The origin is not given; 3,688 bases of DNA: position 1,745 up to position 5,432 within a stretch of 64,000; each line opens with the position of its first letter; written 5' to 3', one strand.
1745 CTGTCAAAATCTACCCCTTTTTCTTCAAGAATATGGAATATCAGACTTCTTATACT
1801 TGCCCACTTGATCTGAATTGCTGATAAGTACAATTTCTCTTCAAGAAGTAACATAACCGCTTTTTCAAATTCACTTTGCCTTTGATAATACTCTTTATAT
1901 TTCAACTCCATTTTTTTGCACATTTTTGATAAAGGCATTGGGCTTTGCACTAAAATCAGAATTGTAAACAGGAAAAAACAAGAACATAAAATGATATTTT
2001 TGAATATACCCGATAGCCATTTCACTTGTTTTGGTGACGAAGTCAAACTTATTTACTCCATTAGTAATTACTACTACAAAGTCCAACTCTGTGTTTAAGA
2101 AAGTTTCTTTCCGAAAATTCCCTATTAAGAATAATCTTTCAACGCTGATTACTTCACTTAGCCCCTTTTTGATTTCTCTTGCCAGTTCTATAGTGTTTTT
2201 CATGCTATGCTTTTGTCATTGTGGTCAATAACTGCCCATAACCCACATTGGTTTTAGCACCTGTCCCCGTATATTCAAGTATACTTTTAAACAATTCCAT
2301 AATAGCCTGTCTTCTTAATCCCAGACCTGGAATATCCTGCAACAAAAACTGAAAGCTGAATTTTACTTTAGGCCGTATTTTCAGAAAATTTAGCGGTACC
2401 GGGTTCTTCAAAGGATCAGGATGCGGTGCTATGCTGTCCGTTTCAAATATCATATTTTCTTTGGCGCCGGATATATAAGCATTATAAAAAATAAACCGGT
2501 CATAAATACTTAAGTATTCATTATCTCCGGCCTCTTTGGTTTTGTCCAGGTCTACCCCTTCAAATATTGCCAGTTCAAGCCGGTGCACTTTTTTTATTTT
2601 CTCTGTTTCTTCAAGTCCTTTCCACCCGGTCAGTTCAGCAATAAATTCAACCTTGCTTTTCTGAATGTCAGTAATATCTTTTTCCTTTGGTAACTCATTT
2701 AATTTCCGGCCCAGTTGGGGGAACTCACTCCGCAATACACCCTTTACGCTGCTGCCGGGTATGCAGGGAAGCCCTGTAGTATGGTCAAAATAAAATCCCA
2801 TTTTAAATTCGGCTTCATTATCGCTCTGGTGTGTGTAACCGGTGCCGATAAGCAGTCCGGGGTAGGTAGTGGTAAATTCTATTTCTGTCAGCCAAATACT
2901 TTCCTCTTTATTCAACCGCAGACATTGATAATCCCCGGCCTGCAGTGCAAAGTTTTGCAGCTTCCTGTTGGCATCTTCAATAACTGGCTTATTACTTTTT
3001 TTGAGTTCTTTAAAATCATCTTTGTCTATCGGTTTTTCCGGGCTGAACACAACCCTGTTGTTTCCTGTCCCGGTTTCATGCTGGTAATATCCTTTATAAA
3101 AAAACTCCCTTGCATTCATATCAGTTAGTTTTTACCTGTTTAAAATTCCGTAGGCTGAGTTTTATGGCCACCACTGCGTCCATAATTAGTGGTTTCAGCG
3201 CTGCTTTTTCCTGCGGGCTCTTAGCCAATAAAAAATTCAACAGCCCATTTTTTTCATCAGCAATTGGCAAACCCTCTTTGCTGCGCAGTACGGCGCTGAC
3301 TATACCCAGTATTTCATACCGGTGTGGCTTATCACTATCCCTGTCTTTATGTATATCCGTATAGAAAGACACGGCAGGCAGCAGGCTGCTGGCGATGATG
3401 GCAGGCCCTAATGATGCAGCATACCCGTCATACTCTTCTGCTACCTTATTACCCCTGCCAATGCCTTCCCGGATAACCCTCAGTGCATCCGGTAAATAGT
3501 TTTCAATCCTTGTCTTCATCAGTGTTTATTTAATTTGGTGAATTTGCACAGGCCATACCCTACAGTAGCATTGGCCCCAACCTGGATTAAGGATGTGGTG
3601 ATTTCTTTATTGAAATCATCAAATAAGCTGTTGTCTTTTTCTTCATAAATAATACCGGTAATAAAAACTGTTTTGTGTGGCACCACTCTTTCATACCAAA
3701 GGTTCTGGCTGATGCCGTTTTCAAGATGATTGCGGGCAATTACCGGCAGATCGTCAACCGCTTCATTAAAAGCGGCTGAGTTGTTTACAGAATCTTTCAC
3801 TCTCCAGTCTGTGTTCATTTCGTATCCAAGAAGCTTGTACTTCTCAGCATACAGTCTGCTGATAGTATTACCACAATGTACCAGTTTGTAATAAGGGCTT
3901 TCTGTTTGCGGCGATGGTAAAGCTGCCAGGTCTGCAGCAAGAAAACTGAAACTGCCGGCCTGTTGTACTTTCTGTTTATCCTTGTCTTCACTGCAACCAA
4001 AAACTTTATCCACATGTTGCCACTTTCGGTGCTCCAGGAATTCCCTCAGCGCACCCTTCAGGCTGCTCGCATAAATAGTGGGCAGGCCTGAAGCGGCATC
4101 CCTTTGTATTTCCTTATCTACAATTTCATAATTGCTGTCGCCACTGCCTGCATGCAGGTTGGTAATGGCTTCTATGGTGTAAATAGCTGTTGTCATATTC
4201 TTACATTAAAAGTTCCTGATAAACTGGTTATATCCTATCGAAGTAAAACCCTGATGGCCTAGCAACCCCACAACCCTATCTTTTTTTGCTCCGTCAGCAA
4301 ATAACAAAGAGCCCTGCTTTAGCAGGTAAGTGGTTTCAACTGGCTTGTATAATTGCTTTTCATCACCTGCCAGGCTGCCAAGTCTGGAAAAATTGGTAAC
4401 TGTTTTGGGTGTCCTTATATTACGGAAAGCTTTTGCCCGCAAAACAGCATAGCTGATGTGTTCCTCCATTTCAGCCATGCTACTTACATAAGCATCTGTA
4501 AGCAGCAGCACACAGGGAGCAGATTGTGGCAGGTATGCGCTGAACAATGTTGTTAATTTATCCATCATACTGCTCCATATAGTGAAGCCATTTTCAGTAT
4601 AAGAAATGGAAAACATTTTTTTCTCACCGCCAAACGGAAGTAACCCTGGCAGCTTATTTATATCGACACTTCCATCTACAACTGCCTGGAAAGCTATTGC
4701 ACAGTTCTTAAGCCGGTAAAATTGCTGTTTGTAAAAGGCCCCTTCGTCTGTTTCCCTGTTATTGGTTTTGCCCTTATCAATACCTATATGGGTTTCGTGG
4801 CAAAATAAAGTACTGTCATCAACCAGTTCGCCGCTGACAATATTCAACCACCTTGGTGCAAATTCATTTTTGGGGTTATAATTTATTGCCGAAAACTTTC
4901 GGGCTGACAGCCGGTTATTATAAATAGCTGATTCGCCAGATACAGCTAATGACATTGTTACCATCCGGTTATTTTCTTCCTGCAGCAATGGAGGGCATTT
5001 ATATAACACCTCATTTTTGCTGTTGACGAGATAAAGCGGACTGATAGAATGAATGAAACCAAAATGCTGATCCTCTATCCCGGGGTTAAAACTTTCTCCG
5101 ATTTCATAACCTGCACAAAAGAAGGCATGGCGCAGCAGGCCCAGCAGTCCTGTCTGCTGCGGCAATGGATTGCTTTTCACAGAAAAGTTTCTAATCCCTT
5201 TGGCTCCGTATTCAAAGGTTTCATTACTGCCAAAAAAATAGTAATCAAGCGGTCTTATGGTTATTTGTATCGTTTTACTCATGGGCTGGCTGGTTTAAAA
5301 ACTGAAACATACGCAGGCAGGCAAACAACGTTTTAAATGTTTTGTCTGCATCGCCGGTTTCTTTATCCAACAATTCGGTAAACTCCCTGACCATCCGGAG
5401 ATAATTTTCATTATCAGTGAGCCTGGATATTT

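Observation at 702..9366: Type III-B (Cmr) operon bracketed by two 4-TM proteins, with no CARF/SAVED sensor: candidate uncharacterised membrane-effector signalling arm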

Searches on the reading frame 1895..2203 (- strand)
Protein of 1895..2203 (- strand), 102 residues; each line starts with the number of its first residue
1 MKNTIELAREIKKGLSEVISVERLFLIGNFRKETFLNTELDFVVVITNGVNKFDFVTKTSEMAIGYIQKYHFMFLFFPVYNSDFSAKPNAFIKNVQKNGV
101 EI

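Call 3: search_protein_families(library=pfam, proteins=[window:1895-2203:-], max_evalue=1)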
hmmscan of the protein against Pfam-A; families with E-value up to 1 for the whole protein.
window:1895-2203:- (102 aa): 1 family
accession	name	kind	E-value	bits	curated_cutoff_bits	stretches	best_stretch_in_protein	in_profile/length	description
PF04665.18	Pox_A32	-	0.019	14.9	22.8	1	29-85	3-56/242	Poxvirus A32 protein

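Call 4: search_protein_families(library=padloc, proteins=[window:1895-2203:-], max_evalue=1)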
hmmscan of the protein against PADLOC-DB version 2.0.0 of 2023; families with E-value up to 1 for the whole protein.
window:1895-2203:- (102 aa): 1 family
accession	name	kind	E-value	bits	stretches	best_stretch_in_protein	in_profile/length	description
PDLC04903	PDC-S09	-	1.9e-08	32.6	1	6-101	9-107/108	-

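Call 5: search_protein_families(library=ncbifam, proteins=[window:1895-2203:-], max_evalue=1)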
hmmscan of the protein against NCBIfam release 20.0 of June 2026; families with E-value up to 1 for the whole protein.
window:1895-2203:- (102 aa): 0 families

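Call 62: search_protein_families(library=pfam, alignment_id=A5, max_evalue=10)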
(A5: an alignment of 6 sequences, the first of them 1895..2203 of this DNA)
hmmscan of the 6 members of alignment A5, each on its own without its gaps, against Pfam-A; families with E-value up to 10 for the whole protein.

A. member 1, window:1895-2203:- (102 aa): 1 family
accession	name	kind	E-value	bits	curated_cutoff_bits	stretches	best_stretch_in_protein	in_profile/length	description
PF04665.18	Pox_A32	-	0.019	14.9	22.8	1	29-85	3-56/242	Poxvirus A32 protein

B. families by the number of members that match (of 6 scanned): 5 families
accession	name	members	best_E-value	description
PF18269.6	T3SS_ATPase_C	2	0.057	T3SS EscN ATPase C-terminal domain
PF09208.16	Endonuc-MspI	1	0.013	Restriction endonuclease MspI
PF04665.18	Pox_A32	1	0.019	Poxvirus A32 protein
PF12653.12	DUF3785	1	0.042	Protein of unknown function (DUF3785)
PF01909.29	NTP_transf_2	1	0.12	Nucleotidyltransferase domain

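Call 64: search_solved_structures(query=A5, max_evalue=10)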
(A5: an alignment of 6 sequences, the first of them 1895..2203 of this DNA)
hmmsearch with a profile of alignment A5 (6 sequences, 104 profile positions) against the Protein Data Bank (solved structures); distinct sequences matched with E-value up to 10: 3.
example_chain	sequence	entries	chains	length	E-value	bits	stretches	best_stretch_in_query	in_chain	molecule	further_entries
9xbd_E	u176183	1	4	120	2.3e-11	47.2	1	6-103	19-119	Nucleotidyltransferase domain-containing protein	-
2nrk_A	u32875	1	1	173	0.21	15.2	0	16-69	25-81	Hypothetical protein GrpB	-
1zq1_C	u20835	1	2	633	1.1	12.9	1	7-101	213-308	Glutamyl-tRNA(Gln) amidotransferase subunit E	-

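Call 67: search_solved_structures(query=A5, max_evalue=0.001, show_alignments=1)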
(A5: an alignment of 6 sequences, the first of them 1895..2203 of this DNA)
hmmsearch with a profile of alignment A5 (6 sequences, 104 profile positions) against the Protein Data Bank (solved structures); distinct sequences matched with E-value up to 0.001: 1.
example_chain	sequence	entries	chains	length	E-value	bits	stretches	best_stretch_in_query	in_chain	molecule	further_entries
9xbd_E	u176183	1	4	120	2.3e-11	47.2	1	6-103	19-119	Nucleotidyltransferase domain-containing protein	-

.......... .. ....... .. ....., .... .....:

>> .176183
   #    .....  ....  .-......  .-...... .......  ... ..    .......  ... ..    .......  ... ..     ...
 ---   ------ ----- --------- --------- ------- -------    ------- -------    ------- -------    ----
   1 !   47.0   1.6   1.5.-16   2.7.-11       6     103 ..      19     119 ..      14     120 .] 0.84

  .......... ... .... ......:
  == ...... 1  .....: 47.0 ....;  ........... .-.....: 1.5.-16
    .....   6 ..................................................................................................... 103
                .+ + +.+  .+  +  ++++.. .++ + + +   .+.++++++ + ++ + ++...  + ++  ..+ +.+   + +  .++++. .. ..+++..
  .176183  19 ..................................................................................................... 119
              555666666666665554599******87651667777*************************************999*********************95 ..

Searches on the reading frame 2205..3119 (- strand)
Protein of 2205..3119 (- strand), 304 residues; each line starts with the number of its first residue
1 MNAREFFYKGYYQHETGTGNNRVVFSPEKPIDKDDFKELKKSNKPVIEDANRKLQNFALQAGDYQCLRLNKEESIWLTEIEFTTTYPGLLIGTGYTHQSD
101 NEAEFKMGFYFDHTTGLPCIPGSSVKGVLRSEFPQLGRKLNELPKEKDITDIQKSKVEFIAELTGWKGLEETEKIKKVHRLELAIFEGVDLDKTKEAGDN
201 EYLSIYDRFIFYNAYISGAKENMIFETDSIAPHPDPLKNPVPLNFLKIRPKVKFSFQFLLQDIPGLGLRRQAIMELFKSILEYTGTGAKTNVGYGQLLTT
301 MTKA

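Call 3: search_protein_families(library=pfam, proteins=[window:2205-3119:-], max_evalue=1)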
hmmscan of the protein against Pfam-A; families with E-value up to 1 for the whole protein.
window:2205-3119:- (304 aa): 3 families
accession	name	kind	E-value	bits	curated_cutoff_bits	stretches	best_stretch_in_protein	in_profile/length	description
PF03787.20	RAMPs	-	7.5e-16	59.6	22.1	1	82-297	2-188/189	RAMP superfamily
PF17065.10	UPF0669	-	0.049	13.9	27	0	95-114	113-132/185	Putative cytokine, C6ORF120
PF14385.11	DUF4416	-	0.1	13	27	1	5-43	40-78/162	Domain of unknown function (DUF4416)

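Call 4: search_protein_families(library=padloc, proteins=[window:2205-3119:-], max_evalue=1)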
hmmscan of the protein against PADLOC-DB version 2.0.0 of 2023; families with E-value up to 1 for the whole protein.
window:2205-3119:- (304 aa): 31 families (the best 25 are shown)
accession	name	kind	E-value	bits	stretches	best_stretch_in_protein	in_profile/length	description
PDLC00987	Cmr6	-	4.4e-29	100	1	68-297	28-212/213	Cmr6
PDLC01274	Cmr6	-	5e-26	89.9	1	81-297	29-187/188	"CAS-III-B,CAS-III-C; effector_G7"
PDLC01452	Cmr6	-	3.4e-19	67.9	1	58-297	47-224/228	"CAS-III-B,CAS-III-C; effector_G7"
PDLC00989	Cmr6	-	5.4e-16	57.2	1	32-296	33-258/264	Cmr6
PDLC01339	Csm3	-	1.6e-12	46.8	1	89-295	5-163/163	"CAS-III-A,CAS-III-D; effector_G7"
PDLC01016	Csm3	-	3.6e-11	41.8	1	83-296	3-187/189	Csm3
PDLC01613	Csm3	-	5.5e-11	41.7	1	82-296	2-175/177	"CAS-III-A,CAS-III-D; effector_G7"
PDLC01442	Csm3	-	2.5e-08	32.1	1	79-297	13-178/208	"CAS-III-A,CAS-III-D; effector_G7"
PDLC01015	Csm3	-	4.7e-08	32.4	1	86-295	2-178/178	Csm3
PDLC01017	Csm3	-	1.3e-07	29.6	1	81-147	13-73/257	Csm3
PDLC00988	Cmr6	-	6.2e-07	27.5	2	112-216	39-137/252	Cmr6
PDLC01296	Csm3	-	1.7e-05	22.9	1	115-150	35-66/192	"CAS-III-A,CAS-III-D; effector_G7"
PDLC01014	Csm3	-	2.4e-05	22.5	1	112-183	37-105/203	CRISPR type III-A/MTUBE-associated RAMP protein Csm3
PDLC01535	Cmr6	-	6e-05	21.1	2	112-216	39-99/185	"CAS-III-B,CAS-III-C; effector_G7"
PDLC01297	Csm3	-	8.1e-05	20.6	1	112-181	36-92/198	"CAS-III-A,CAS-III-D; effector_G7"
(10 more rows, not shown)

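Call 5: search_protein_families(library=ncbifam, proteins=[window:2205-3119:-], max_evalue=1)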
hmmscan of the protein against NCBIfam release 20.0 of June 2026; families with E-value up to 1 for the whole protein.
window:2205-3119:- (304 aa): 6 families
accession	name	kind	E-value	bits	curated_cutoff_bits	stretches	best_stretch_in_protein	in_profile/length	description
TIGR01898.1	cas_TM1791_cmr6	equivalog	7.9e-30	104.5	51.1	1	82-297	3-194/195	type III-B CRISPR module RAMP protein Cmr6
TIGR02581.1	cas_cyan_RAMP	equivalog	4.7e-05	23.2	108.05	1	113-140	36-63/216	type III CRISPR-associated RAMP protein Csx7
TIGR02582.1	cas7_TM1809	equivalog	9e-05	22.5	90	1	112-183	37-105/203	type III-A CRISPR-associated RAMP protein Csm3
TIGR02580.1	cas_RAMP_Cmr4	equivalog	0.00097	19.1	87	1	112-135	30-53/283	type III-B CRISPR module RAMP protein Cmr4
TIGR03986.1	TIGR03986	equivalog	0.013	14.9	161.35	1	85-131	42-86/568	TIGR03986 family type III CRISPR-associated RAMP protein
TIGR01899.1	cas_TM1807_csm5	equivalog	0.02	14.4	38.3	1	111-132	103-124/364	type III-A CRISPR-associated RAMP protein Csm5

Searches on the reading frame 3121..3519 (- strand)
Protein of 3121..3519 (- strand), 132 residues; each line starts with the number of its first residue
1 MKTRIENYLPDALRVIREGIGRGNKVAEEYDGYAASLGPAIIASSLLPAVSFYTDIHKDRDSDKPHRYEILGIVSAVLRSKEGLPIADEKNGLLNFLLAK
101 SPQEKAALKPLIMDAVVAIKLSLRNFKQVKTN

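Call 3: search_protein_families(library=pfam, proteins=[window:3121-3519:-], max_evalue=1)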
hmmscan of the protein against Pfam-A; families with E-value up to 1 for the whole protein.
window:3121-3519:- (132 aa): 1 family
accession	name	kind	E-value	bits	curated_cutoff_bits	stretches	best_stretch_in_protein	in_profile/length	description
PF09701.15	Cas_Cmr5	-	5.5e-06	27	21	1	9-116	6-109/119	CRISPR-associated protein (Cas_Cmr5)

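Call 4: search_protein_families(library=padloc, proteins=[window:3121-3519:-], max_evalue=1)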
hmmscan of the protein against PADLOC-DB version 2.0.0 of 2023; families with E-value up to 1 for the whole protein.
window:3121-3519:- (132 aa): 7 families
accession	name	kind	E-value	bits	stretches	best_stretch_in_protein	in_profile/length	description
PDLC01502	Cmr5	-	6.8e-19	66.4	1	2-129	3-116/123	CAS-III-B; effector_SS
PDLC01211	Cmr5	-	2e-18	64.7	1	2-132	3-123/127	CAS-III-B; effector_SS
PDLC01641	Cmr5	-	6.1e-06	24.7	1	10-120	7-103/109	CAS-III-B; effector_SS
PDLC01362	Cmr5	-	0.0046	15.5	1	11-75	8-66/110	CAS-III-B; effector_SS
PDLC01458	Cmr5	-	0.0094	14.3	1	1-81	1-56/111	CAS-III-B; effector_SS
PDLC00983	Cmr5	-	0.02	13.4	1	1-58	1-59/143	CRISPR type III-B/RAMP module-associated protein Cmr5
PDLC01267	Cmr5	-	0.037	12.5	1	12-55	8-50/109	CAS-III-B; effector_SS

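Call 5: search_protein_families(library=ncbifam, proteins=[window:3121-3519:-], max_evalue=1)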
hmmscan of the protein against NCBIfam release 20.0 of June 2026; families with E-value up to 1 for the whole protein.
window:3121-3519:- (132 aa): 2 families
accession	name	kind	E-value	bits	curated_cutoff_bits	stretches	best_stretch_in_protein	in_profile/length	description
NF003118.0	PRK04036.1-3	equivalog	0.037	13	445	1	54-125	125-198/481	DNA-directed DNA polymerase II small subunit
TIGR01881.1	cas_Cmr5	equivalog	0.074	13.4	27.9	1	1-58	1-59/143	type III-B CRISPR module-associated protein Cmr5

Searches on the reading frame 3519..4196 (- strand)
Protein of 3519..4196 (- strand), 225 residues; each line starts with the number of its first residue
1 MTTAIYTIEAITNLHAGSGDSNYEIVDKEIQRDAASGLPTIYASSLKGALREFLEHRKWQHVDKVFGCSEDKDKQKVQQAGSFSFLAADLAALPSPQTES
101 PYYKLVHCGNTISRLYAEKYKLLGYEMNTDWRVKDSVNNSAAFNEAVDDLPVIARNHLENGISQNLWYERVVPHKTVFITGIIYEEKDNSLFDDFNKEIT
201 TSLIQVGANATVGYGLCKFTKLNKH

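Call 3: search_protein_families(library=pfam, proteins=[window:3519-4196:-], max_evalue=1)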
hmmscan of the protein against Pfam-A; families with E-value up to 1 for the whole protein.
window:3519-4196:- (225 aa): 1 family
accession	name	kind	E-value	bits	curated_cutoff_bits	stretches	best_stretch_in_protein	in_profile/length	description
PF03787.20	RAMPs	-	2.6e-15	57.9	22.1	1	7-218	1-189/189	RAMP superfamily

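Call 4: search_protein_families(library=padloc, proteins=[window:3519-4196:-], max_evalue=1)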
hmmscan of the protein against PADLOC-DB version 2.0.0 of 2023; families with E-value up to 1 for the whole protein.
window:3519-4196:- (225 aa): 31 families (the best 25 are shown)
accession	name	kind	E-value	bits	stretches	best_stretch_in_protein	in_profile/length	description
PDLC01295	Cmr4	-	1.1e-42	145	2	5-118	2-110/256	"CAS-III-B,CAS-III-C; effector_G7"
PDLC00981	Cmr4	-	9.4e-42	141.9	2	5-117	2-115/283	CRISPR type III-B/RAMP module RAMP protein Cmr4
PDLC00982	Cmr4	-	5.3e-38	129.4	2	5-116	2-114/281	Cmr4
PDLC01441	Cmr4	-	8.2e-29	99.1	2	5-134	4-111/245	"CAS-III-B,CAS-III-C; effector_G7"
PDLC01442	Csm3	-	4.2e-14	50.9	1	6-222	12-183/208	"CAS-III-A,CAS-III-D; effector_G7"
PDLC02107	Cas7_IIId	-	9.8e-14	49.1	1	3-223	7-184/426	-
PDLC01613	Csm3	-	1e-12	47.3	1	7-218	1-177/177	"CAS-III-A,CAS-III-D; effector_G7"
PDLC02111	Cas7_IIId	-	2.8e-12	44.2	2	7-75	15-80/417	-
PDLC02110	Cas7_IIId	-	6.2e-11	40.8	1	5-90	4-80/171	-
PDLC01015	Csm3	-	3.6e-10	39.2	1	12-215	3-178/178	Csm3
PDLC01339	Csm3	-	6.1e-10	38.4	1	11-215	2-163/163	"CAS-III-A,CAS-III-D; effector_G7"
PDLC01297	Csm3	-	7.6e-10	37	1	7-73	8-72/198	"CAS-III-A,CAS-III-D; effector_G7"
PDLC01016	Csm3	-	2.5e-09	35.8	1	7-218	2-189/189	Csm3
PDLC01017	Csm3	-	2.5e-09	35.2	1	3-57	10-66/257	Csm3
PDLC01014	Csm3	-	3.4e-08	31.8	1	7-76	9-81/203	CRISPR type III-A/MTUBE-associated RAMP protein Csm3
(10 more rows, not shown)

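Call 5: search_protein_families(library=ncbifam, proteins=[window:3519-4196:-], max_evalue=1)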
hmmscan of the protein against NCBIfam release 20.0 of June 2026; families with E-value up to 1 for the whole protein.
window:3519-4196:- (225 aa): 6 families
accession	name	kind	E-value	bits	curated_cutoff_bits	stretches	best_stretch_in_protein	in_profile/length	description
TIGR02580.1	cas_RAMP_Cmr4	equivalog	3.5e-41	141.9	87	2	5-117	2-115/283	type III-B CRISPR module RAMP protein Cmr4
TIGR02582.1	cas7_TM1809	equivalog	1.3e-07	31.8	90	1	7-76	9-81/203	type III-A CRISPR-associated RAMP protein Csm3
TIGR02581.1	cas_cyan_RAMP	equivalog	2.3e-06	27.4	108.05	2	8-70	10-70/216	type III CRISPR-associated RAMP protein Csx7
TIGR01898.1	cas_TM1791_cmr6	equivalog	3.1e-05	24.2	51.1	1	17-68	12-54/195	type III-B CRISPR module RAMP protein Cmr6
NF001124.0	PRK00139.1-2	equivalog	0.033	12.9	476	1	46-93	364-410/500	UDP-N-acetylmuramoyl-L-alanyl-D-glutamate--2,6-diaminopimelate ligase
TIGR03986.1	TIGR03986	equivalog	0.062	12.7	161.35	1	6-55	38-89/568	TIGR03986 family type III CRISPR-associated RAMP protein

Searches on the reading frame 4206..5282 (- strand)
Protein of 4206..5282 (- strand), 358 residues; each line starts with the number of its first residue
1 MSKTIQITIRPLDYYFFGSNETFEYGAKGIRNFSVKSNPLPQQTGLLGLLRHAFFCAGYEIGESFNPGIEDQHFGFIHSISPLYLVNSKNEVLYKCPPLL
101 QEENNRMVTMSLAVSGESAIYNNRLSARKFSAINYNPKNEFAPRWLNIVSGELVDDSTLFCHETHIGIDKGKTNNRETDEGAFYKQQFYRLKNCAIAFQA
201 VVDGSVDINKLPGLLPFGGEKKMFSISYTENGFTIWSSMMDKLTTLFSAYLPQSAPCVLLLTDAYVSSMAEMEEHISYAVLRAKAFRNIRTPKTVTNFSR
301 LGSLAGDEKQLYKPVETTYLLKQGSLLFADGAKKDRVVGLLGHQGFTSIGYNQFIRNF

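Call 3: search_protein_families(library=pfam, proteins=[window:4206-5282:-], max_evalue=1)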
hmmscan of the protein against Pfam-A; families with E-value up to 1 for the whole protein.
window:4206-5282:- (358 aa): 1 family
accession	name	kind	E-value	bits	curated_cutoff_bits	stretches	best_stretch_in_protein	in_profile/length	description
PF09700.15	Cas_Cmr3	-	3.9e-18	66.5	21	1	7-352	1-360/367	CRISPR-associated protein (Cas_Cmr3)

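Call 4: search_protein_families(library=padloc, proteins=[window:4206-5282:-], max_evalue=1)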
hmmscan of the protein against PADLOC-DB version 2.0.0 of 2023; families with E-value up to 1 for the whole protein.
window:4206-5282:- (358 aa): 8 families
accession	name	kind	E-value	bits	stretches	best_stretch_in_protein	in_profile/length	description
PDLC00978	Cmr3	-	5.1e-22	76.6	1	7-355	1-342/346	CRISPR type III-B/RAMP module-associated protein Cmr3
PDLC01269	Cmr3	-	5.3e-19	67.2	1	16-355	1-270/273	"CAS-III-B,CAS-III-C; effector_G5"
PDLC01640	Cmr3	-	6.2e-18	63.7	1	7-354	1-319/324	"CAS-III-B,CAS-III-C; effector_G5"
PDLC01361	Cmr3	-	6.8e-16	57.2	1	9-267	1-231/308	"CAS-III-B,CAS-III-C; effector_G5"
PDLC01208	Cmr3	-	1.6e-15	55.9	2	6-53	4-46/301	"CAS-III-B,CAS-III-C; effector_G5"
PDLC00980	Cmr3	-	8.2e-13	46.6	1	9-265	1-266/357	Cmr3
PDLC01454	Cmr3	-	1.9e-09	35.4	1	147-352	103-271/278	"CAS-III-B,CAS-III-C; effector_G5"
PDLC01209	Cmr3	-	5e-05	20.7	1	6-52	5-50/389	"CAS-III-B,CAS-III-C; effector_G5"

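Call 5: search_protein_families(library=ncbifam, proteins=[window:4206-5282:-], max_evalue=1)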
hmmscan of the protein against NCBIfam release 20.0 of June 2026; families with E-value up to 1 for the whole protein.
window:4206-5282:- (358 aa): 2 families
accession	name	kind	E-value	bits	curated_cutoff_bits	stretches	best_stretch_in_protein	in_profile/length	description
TIGR01888.1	cas_cmr3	equivalog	1.9e-21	76.6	100.4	1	7-355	1-342/346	type III-B CRISPR module-associated protein Cmr3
NF011618.0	PRK15044.1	equivalog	0.12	11.7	423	1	246-282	56-94/295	invasion transcriptional regulator HilC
